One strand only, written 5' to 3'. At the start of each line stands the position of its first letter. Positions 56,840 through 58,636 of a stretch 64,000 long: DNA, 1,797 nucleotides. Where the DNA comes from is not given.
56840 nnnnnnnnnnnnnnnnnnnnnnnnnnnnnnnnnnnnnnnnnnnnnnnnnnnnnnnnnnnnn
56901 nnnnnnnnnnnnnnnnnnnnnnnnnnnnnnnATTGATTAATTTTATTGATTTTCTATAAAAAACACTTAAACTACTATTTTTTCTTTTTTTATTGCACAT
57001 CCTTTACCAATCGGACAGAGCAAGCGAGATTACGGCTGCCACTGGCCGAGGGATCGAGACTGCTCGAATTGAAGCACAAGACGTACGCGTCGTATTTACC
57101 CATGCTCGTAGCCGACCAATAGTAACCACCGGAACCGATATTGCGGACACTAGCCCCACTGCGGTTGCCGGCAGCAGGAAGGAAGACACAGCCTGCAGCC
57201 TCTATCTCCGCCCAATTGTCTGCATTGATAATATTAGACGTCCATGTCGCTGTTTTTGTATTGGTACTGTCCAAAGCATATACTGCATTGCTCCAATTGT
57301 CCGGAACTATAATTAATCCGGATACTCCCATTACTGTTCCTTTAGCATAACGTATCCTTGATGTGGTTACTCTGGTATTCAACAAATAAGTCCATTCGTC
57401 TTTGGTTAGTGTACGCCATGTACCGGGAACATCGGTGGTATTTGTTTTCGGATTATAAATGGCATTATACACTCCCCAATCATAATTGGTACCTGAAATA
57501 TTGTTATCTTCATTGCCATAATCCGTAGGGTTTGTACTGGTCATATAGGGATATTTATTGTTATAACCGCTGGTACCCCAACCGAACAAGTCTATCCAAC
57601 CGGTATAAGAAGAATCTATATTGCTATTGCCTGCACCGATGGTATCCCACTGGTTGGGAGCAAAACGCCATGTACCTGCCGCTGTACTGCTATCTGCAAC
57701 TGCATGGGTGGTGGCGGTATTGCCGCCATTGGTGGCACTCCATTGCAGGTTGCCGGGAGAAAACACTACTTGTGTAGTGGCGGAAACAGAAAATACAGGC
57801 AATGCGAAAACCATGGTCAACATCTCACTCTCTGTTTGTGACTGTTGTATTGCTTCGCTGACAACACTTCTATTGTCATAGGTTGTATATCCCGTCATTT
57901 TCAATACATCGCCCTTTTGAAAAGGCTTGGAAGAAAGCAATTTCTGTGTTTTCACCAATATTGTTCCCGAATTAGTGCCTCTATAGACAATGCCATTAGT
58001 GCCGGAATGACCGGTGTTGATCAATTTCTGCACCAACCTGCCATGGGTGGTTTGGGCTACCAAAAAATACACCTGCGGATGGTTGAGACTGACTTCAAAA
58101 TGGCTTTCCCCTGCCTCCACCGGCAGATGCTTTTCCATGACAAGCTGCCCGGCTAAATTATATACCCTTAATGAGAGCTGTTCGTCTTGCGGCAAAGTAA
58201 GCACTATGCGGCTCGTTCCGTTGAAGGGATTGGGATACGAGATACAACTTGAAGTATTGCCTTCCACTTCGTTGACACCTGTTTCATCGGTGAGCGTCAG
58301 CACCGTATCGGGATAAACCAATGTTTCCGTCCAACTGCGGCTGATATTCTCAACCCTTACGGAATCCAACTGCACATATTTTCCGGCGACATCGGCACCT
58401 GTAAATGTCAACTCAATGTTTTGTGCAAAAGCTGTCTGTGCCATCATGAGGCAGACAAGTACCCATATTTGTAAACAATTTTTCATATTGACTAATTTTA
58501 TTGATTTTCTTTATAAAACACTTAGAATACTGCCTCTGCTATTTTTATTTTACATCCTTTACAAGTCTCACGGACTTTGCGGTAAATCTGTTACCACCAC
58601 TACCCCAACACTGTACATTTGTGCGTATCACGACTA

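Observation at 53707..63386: Three-gene tandem operon of giant proteins assembled combinatorially from three module types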

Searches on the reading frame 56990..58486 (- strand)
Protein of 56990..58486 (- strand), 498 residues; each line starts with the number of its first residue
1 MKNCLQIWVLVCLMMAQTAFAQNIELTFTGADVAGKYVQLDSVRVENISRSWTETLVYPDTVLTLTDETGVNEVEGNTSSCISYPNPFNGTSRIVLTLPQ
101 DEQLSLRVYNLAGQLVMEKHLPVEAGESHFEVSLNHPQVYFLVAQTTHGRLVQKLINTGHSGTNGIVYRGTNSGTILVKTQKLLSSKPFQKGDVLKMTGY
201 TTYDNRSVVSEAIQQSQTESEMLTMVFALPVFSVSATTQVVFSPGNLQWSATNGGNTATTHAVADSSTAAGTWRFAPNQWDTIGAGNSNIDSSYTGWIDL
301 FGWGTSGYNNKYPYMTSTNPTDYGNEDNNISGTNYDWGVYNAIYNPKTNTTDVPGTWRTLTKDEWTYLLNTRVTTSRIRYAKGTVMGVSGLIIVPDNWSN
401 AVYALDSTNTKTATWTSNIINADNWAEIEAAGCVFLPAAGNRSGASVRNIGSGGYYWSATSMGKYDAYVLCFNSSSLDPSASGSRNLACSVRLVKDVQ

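Call 3: search_protein_families(library=pfam, proteins=[window:56990-58486:-], max_evalue=0.01)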
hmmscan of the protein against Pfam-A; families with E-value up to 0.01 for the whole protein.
window:56990-58486:- (498 aa): 1 family
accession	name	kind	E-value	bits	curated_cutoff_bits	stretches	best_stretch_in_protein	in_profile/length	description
PF18962.6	Por_Secre_tail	-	5.5e-08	33.4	27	1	84-156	2-74/75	Secretion system C-terminal sorting domain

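Call 4: search_protein_families(library=ncbifam, proteins=[window:56990-58486:-], max_evalue=0.01)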
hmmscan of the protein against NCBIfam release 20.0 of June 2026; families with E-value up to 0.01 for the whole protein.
window:56990-58486:- (498 aa): 3 families
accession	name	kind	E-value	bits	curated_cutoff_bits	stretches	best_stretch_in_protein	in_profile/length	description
TIGR04183.1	Por_Secre_tail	domain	9.3e-08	31.9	23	1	84-156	2-70/72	T9SS type A sorting domain-containing protein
NF038113.1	T9SSA_dep_M36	equivalog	0.00017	19.9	885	1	69-156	783-867/869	T9SS-dependent M36 family metallopeptidase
TIGR02145.1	Fib_succ_major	domain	0.0016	19.2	41.65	0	329-496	44-176/176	FISUMP domain-containing protein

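Call 13: search_solved_structures(query=window:56990-58486:-, max_evalue=1, show_alignments=2)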
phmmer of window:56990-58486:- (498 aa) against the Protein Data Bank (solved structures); distinct sequences matched with E-value up to 1: 1.
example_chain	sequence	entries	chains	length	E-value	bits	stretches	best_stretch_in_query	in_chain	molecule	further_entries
6ren_A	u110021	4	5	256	0.0035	19.5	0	378-443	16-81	3fPizza6-SH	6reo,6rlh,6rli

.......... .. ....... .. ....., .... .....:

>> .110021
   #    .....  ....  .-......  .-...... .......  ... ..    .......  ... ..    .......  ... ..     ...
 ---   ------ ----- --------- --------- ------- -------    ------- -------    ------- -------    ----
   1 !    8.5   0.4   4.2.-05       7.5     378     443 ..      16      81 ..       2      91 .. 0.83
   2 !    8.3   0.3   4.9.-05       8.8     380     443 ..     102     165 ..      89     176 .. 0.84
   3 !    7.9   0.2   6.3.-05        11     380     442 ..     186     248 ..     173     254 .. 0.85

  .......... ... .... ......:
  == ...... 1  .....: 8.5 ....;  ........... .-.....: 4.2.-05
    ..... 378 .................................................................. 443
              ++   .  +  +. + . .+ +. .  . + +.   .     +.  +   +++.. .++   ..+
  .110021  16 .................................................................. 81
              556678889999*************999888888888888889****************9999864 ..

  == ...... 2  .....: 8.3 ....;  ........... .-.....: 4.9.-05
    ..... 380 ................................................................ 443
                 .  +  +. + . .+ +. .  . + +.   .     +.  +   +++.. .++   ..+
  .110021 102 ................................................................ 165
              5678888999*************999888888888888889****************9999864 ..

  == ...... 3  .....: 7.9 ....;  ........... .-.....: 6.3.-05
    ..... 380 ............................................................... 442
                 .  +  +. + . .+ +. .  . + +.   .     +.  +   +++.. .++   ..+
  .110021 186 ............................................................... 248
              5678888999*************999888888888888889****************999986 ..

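Call 14: find_homologous_proteins(query=window:56990-58486:-, max_evalue=0.00001)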
Query window:56990-58486:- (498 aa): 6813 proteins with E <= 0.00001 among 8000 candidates; the best 120 are listed.
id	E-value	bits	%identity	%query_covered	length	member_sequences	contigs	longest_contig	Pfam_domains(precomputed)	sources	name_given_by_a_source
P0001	0.0e+0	1123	99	100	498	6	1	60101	PF18962.8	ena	-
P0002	0.0e+0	1050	94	100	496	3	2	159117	PF18962.8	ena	-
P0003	2.8e-260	882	81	100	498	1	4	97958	PF18962.8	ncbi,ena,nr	ncbi:MAG: T9SS type A sorting domain-containing protein [Bacteroidales bacterium]|nr:T9SS type A sor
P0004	4.8e-256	868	79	100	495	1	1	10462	PF18962.8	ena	-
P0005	1.0e-235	801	67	65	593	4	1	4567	PF18962.8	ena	-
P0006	1.4e-235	801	67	65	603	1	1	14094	PF18962.8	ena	-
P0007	1.9e-221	754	68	57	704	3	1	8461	-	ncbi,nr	ncbi:MAG: hypothetical protein J5725_10270, partial [Bacteroidales bacterium]|nr:hypothetical protei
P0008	1.3e-210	719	67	100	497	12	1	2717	PF18962.8,PF26707.1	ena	-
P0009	8.6e-209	713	65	100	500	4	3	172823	PF18962.8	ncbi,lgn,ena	-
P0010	2.3e-204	698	62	61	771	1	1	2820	PF18998.7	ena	-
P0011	1.5e-201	689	65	61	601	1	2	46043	PF18962.8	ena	-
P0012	6.2e-200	683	71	54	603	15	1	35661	PF18962.8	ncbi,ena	-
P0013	7.1e-198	677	71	54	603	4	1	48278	PF18962.8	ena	-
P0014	1.3e-196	672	72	54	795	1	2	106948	PF16974.12,PF18962.8,PF00041.28,PF16656.12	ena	-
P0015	7.4e-196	670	70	54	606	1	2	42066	PF18962.8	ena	-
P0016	1.9e-195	669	69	54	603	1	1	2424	PF18962.8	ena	-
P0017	8.2e-195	666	63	100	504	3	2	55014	PF18962.8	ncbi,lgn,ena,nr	ncbi:MAG: T9SS type A sorting domain-containing protein [Bacteroidales bacterium]|nr:T9SS type A sor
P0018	7.7e-194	663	68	54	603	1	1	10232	PF18962.8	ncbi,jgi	jgi:hypothetical protein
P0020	1.1e-192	659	61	60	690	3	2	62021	PF18962.8,PF00041.28,PF16656.12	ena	-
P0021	1.7e-192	659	71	54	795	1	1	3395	PF16974.12,PF18962.8,PF00041.28,PF16656.12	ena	-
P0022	2.7e-190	652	63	60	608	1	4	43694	PF18962.8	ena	-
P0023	2.8e-185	635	68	54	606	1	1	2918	PF18962.8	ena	-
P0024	1.0e-175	603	58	100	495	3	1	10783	PF18962.8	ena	-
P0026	2.3e-173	596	64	61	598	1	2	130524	PF18962.8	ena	-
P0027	3.2e-173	595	64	61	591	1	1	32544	PF18962.8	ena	-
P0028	8.0e-173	594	56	100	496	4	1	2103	PF18962.8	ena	-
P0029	1.9e-171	589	57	98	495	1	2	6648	PF18962.8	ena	-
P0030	2.4e-170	586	63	61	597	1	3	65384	PF18962.8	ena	-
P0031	3.5e-170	585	57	100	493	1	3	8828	PF18962.8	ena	-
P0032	3.9e-170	585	58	100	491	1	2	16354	PF18962.8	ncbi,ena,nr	ncbi:MAG: T9SS type A sorting domain-containing protein [Bacteroidales bacterium]|nr:T9SS type A sor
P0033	1.4e-168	580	69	54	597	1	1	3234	PF18962.8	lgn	-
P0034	1.6e-167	576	55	99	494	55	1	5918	PF18962.8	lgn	-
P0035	4.2e-167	575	63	61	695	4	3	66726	PF16974.12,PF18962.8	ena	-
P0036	9.7e-166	571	57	100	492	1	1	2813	PF18962.8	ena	-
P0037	2.4e-163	563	55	100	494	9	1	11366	PF18962.8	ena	-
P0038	2.4e-163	563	55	100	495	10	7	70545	PF18962.8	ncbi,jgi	jgi:hypothetical protein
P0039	3.4e-162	559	62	54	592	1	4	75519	PF18962.8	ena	-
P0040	2.0e-161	556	56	95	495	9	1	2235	PF18962.8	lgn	-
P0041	4.7e-161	555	56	61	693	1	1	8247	PF18962.8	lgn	-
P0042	1.9e-160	553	55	99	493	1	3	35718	PF18962.8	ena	-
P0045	4.9e-157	542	58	61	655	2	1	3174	PF16974.12,PF26707.1,PF00041.28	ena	-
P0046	7.3e-157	541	63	54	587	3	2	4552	PF09603.16,PF18962.8,PF26707.1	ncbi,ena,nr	ncbi:MAG: T9SS type A sorting domain-containing protein [Bacteroidales bacterium]|nr:T9SS type A sor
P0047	9.6e-157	541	63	54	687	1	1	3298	PF16974.12,PF18962.8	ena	-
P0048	1.5e-154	534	62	59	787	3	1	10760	PF09603.16,PF18962.8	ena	-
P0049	1.6e-153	530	57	60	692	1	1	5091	PF18962.8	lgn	-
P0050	8.4e-144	498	51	99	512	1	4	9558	PF18962.8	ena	-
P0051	1.7e-143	497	53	61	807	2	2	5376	PF16974.12,PF18962.8,PF00041.28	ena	-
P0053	2.0e-139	484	57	61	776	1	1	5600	PF16974.12,PF18962.8,PF00041.28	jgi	-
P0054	5.1e-136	473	56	52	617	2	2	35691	PF18962.8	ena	-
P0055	2.4e-132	460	48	100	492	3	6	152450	PF18962.8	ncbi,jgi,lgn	jgi:hypothetical protein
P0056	2.6e-131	457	47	100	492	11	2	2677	PF18962.8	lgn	-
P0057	7.3e-131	455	48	100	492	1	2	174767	PF18962.8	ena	-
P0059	7.0e-130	452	54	53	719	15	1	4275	PF16974.12,PF18962.8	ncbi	-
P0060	4.9e-129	449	61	55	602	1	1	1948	PF18962.8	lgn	-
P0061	8.6e-128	445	47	100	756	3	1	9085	PF18962.8,PF00041.28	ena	-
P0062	6.1e-126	439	55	52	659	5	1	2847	PF18962.8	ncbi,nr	ncbi:MAG: T9SS type A sorting domain-containing protein, partial [Bacteroidales bacterium]|nr:T9SS t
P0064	3.9e-124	433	46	100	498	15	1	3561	PF18962.8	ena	-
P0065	4.7e-124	433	48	98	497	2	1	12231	PF18962.8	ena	-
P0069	4.3e-121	423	56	54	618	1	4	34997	PF18962.8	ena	-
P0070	8.4e-121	422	47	98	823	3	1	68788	PF16974.12,PF25059.2,PF18962.8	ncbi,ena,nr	ncbi:MAG: T9SS type A sorting domain-containing protein [Bacteroidales bacterium]|nr:T9SS type A sor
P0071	3.0e-120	421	45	100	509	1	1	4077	PF18962.8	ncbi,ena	-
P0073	1.5e-119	418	45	100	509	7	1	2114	PF18962.8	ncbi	-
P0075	7.0e-119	416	45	98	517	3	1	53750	PF18962.8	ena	-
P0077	1.9e-118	415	45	100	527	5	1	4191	PF18962.8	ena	-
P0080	6.2e-118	413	45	100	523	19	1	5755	PF18962.8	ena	-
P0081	9.4e-118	412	47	100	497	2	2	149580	PF18962.8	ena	-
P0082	1.9e-117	411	47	98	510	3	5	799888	PF18962.8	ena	-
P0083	2.2e-117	411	44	64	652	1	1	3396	PF18962.8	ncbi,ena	-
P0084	4.1e-117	410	46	100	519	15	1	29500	PF18962.8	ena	-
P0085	6.0e-117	410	37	95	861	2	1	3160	PF26707.1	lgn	-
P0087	9.2e-117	409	71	54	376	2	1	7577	PF26707.1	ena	-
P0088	9.5e-117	409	45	100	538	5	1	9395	PF18962.8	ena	-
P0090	1.5e-116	408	45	100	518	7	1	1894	PF18962.8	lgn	-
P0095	1.1e-113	399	45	100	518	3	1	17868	PF18962.8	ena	-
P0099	9.0e-113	396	53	54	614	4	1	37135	PF18962.8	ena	-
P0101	8.0e-112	393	38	100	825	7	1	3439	PF26707.1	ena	-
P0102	1.3e-111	392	53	54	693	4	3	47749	PF25059.2,PF18962.8,PF00041.28,PF16656.12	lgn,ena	-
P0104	7.2e-111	390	43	98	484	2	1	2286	PF18962.8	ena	-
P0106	2.0e-110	388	45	100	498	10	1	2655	PF18962.8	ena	-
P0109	5.5e-110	387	43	100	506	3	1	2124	PF18962.8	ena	-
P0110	6.3e-110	386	69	54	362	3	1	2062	PF26707.1,PF18998.7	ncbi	-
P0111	9.5e-110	386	42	100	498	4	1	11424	PF18962.8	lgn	-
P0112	1.0e-109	386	47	54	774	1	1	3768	PF26707.1,PF00041.28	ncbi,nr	ncbi:MAG: hypothetical protein KBT04_03060, partial [Bacteroidales bacterium]|nr:hypothetical protei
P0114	2.6e-109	384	70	54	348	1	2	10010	PF26707.1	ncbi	-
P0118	6.1e-109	383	69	53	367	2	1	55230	PF26707.1,PF18998.7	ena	-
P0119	8.1e-109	383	49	52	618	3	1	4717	PF18962.8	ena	-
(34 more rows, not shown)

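Call 17: find_encoding_contigs(protein=P0002, flank=10000, max_places=3)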
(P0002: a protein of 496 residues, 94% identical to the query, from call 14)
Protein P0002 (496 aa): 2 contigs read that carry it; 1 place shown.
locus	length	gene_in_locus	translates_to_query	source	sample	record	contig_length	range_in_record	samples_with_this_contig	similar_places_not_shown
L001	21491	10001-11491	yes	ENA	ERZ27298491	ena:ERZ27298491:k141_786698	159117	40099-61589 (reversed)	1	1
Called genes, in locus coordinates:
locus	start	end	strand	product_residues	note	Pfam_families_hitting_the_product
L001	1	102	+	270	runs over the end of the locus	PF01479:S4, PF01728:FtsJ, PF06325:PrmA (weak), PF13649:Methyltransf_25 (weak), PF13847:Methyltransf_31 (faint)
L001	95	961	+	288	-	PF02517:Rce1-like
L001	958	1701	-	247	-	PF13432:TPR_16, PF00515:TPR_1, PF07719:TPR_2, PF13181:TPR_8 (weak), PF13414:TPR_11, PF08239:SH3_3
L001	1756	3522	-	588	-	-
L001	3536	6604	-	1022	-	PF09976:TPR_21 (faint), PF12895:ANAPC3 (faint), PF13424:TPR_12 (faint), PF00515:TPR_1 (faint), PF07719:TPR_2 (faint), PF13525:YfiO, PF13432:TPR_16 (weak), PF13174:TPR_6 (weak), +5 more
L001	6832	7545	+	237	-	PF20772:TACO1_YebC_N, PF01709:Transcrip_reg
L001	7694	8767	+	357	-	PF16410:DUF5018, PF03781:FGE-sulfatase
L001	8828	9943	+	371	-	PF18998:Flg_new_2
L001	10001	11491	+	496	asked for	PF18962:Por_Secre_tail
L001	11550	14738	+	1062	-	PF18962:Por_Secre_tail (weak), PF00041:fn3 (faint), PF16656:Pur_ac_phosph_N (faint), PF16974:NAR2 (faint), PF25059:FN3_DSCAM-DSCAML_C (faint)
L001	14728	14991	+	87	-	-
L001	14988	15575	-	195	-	PF13505:OMP_b-brl (weak)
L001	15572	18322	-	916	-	PF00521:DNA_topoisoIV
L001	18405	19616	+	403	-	PF00534:Glycos_transf_1, PF13692:Glyco_trans_1_4, PF13524:Glyco_trans_1_2 (weak)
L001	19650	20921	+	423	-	PF11396:PepSY_like (faint)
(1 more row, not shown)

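Call 18: find_encoding_contigs(protein=P0003, flank=10000, max_places=3)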
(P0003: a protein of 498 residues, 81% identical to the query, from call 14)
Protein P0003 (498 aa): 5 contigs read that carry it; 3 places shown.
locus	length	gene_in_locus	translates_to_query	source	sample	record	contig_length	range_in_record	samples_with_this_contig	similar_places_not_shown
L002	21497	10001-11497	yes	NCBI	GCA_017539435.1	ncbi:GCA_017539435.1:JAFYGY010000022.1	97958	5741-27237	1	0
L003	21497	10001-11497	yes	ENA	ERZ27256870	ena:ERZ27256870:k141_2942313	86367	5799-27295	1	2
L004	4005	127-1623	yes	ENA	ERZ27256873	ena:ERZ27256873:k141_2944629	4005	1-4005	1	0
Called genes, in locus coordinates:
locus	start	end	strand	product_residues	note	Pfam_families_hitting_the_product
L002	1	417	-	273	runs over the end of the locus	PF02591:Zn_ribbon_9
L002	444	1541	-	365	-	PF01784:DUF34_NIF3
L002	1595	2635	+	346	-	PF02606:LpxK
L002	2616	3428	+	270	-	PF01048:PNP_UDP_1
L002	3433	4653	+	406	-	PF13177:DNA_pol3_delta2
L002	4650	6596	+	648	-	PF00005:ABC_tran, PF02463:SMC_N (faint), PF00350:Dynamin_N (faint), PF13304:AAA_21 (faint), PF13401:AAA_22 (faint), PF12848:ABC_tran_Xtn, PF00005:ABC_tran, PF16326:ABC_tran_CTD (weak)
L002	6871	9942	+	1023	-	PF18962:Por_Secre_tail (weak), PF16974:NAR2 (faint)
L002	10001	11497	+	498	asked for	PF18962:Por_Secre_tail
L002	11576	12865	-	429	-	PF03721:UDPG_MGDP_dh_N, PF00984:UDPG_MGDP_dh, PF03720:UDPG_MGDP_dh_C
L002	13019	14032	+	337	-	-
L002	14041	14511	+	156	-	-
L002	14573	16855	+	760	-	PF00175:NAD_binding_1 (weak), PF01262:AlaDh_PNT_C (faint), PF10418:DHODB_Fe-S_bind, PF14691:Fer4_20, PF07992:Pyr_redox_2, PF13450:NAD_binding_8, PF13738:Pyr_redox_3 (weak), PF00070:Pyr_redox, +4 more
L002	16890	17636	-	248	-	PF00535:Glycos_transf_2, PF10111:Glyco_tranf_2_2 (weak)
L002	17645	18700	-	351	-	PF19580:Exo_endo_phos_3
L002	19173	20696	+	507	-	PF07690:MFS_1, PF00854:PTR2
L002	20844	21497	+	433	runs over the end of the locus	PF01943:Polysacc_synt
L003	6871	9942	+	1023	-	PF18962:Por_Secre_tail (weak), PF16974:NAR2 (faint)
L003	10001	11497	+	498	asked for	PF18962:Por_Secre_tail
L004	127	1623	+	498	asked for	PF18962:Por_Secre_tail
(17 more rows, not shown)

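Call 29: predict_structure(alignment_id=A1)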
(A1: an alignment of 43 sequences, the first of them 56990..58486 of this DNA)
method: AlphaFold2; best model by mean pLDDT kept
length: 498 residues; sequences in the alignment: 43
mean_pLDDT: 80.8   pTM: 0.62
mean pLDDT of the five models: 80.8, 80.1, 79.8, 76.2, 75.4
residues with pLDDT >= 90: 229; 70-90: 165; 50-70: 43; < 50: 61
segments of 3 or more residues with pLDDT < 50: 1-5, 8-22, 59-81, 173-184, 204-206
pLDDT, mean of each block of 10 residues (from residue 1): 48 38 65 62 77 65 39 35 54 74 87 90 81 84 79 74 85 43 54 80 61 77 71 90 96 93 94 96 93 94 96 94 94 97 87 93 98 90 96 89 89 94 84 94 94 97 96 95 97 87
secondary structure, 60 per line:
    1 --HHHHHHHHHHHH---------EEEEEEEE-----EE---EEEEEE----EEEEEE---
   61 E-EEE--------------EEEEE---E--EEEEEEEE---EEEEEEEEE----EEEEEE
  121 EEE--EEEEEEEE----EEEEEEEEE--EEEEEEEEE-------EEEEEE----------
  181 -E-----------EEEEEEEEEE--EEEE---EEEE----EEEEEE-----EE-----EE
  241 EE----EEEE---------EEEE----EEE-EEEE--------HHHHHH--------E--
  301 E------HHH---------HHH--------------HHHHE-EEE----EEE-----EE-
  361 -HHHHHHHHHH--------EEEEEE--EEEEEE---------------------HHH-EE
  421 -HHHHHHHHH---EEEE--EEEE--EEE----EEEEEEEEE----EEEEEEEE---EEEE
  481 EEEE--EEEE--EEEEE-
elements in order: H3-14 E24-31 E42-47 E52-57 E63-65 E80-84 E91-98 E102-110 E115-123 E126-133 E138-146 E149-157 E165-170 E194-203 E206-209 E213-216 E221-226 E239-242 E247-250 E260-263 E268-270 E272-275 H284-289 H337-340 E343-345 E350-352 H362-371 E380-385 E388-393 H422-430 E434-437 E440-443 E446-448 E453-461 E466-473 E477-484 E487-490 E493-497

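Call 31: fold_search(model_id=the predicted structure, library=pdb)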
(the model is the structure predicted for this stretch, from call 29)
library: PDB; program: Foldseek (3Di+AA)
matches with E <= 10: 1704; with E <= 0.001: 1
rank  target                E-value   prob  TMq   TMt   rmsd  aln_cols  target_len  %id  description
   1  6za2_A                5.0e-04  1.00  0.16  0.08  11.2       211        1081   12  Crystal structure of dimeric latent PorU from Porphyromonas gingivalis (released 2021-09-29)
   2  7s62                  1.7e-03  0.13  0.08  0.04  29.4       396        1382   11  Locally refined protomer structure of native-form oocyte/egg Alpha-2-Macroglobulin (A2Moo) tetramer (released 2022-01-05)
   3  6za2_B                2.0e-03  1.00  0.16  0.08  11.2       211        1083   11  Crystal structure of dimeric latent PorU from Porphyromonas gingivalis (released 2021-09-29)
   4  5b71_E                2.6e-03  1.00  0.15  0.70   2.5        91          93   10  Crystal structure of complement C5 in complex with SKY59 (released 2017-05-03)
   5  7ad7_B                2.7e-03  0.16  0.08  0.07  26.9       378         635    8  Crystal structure of human complement C5 in complex with the K8 bovine knob domain peptide. (released 2021-03-10)
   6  7zgj_A                3.0e-03  0.85  0.15  0.12  26.1       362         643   11  Trypanosoma brucei gambiense ISG65 in complex with human complement component C3 (released 2023-04-05)
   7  9nem_B                3.6e-03  0.91  0.12  0.27  12.5       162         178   10  Structure of Unc119-Farnesylated peptide complex (released 2025-09-03)
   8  4yfd_A                4.0e-03  0.38  0.11  0.11  34.7       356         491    9  Crystal structure PTP delta Ig1-Fn2 in complex with IL-1RAcP (released 2015-05-06)
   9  3s4s_G                5.0e-03  0.93  0.12  0.29  16.6       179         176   11  Crystal structure of CD4 mutant bound to HLA-DR1 (released 2011-09-21)
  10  2xwx_A                5.9e-03  1.00  0.14  0.18  18.0       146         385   11  Vibrio cholerae colonization factor GbpA crystal structure (released 2011-11-16)
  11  7c7u_A                6.5e-03  0.99  0.15  0.14  12.0       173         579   14  Biofilm associated protein - BSP domain (released 2021-05-12)
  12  2a73_A                6.9e-03  0.75  0.16  0.13  26.1       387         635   10  Human Complement Component C3 (released 2005-09-27)
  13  9npe_F                7.3e-03  1.00  0.14  0.10   5.5        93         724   12  Crystal structure of the inactive conformation of a glycoside hydrolase (CapGH2b) from the GH2 family in the space gro (released 2025-11-12)
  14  3t5i_B                8.1e-03  0.84  0.12  0.32  12.9       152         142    8  Structure of Fully modified farnesylated Rheb Peptide in complex with PDE6D (released 2011-11-02)
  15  4g5a_A                8.6e-03  1.00  0.14  0.57   4.4        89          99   17  Crystal structure of a putative member of duf 3244 protein family (BT_1867) from Bacteroides thetaiotaomicron VPI-5482 (released 2012-09-19)
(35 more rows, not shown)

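Call 62: find_encoding_contigs(protein=P0001, flank=10000, max_places=4)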
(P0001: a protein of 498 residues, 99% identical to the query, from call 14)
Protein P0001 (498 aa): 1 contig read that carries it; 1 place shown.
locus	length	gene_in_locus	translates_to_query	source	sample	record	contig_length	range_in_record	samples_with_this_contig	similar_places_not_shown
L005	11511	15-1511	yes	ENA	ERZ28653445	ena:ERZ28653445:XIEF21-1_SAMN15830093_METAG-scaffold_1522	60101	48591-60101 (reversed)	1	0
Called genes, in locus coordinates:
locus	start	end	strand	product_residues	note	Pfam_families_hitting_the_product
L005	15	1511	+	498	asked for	PF18962:Por_Secre_tail (weak)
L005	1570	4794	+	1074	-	PF18962:Por_Secre_tail (weak), PF00041:fn3 (faint), PF16656:Pur_ac_phosph_N (faint), PF25059:FN3_DSCAM-DSCAML_C (faint), PF16974:NAR2 (faint)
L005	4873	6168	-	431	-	PF03721:UDPG_MGDP_dh_N, PF00984:UDPG_MGDP_dh, PF03720:UDPG_MGDP_dh_C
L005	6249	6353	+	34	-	-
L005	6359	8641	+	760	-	PF01262:AlaDh_PNT_C (faint), PF00175:NAD_binding_1 (weak), PF10418:DHODB_Fe-S_bind, PF14691:Fer4_20, PF07992:Pyr_redox_2, PF13450:NAD_binding_8, PF13738:Pyr_redox_3 (weak), PF00070:Pyr_redox, +4 more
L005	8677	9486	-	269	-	PF00535:Glycos_transf_2, PF10111:Glyco_tranf_2_2 (weak)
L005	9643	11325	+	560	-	PF07690:MFS_1, PF00854:PTR2, PF07690:MFS_1 (weak), PF00854:PTR2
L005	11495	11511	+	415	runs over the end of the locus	PF01943:Polysacc_synt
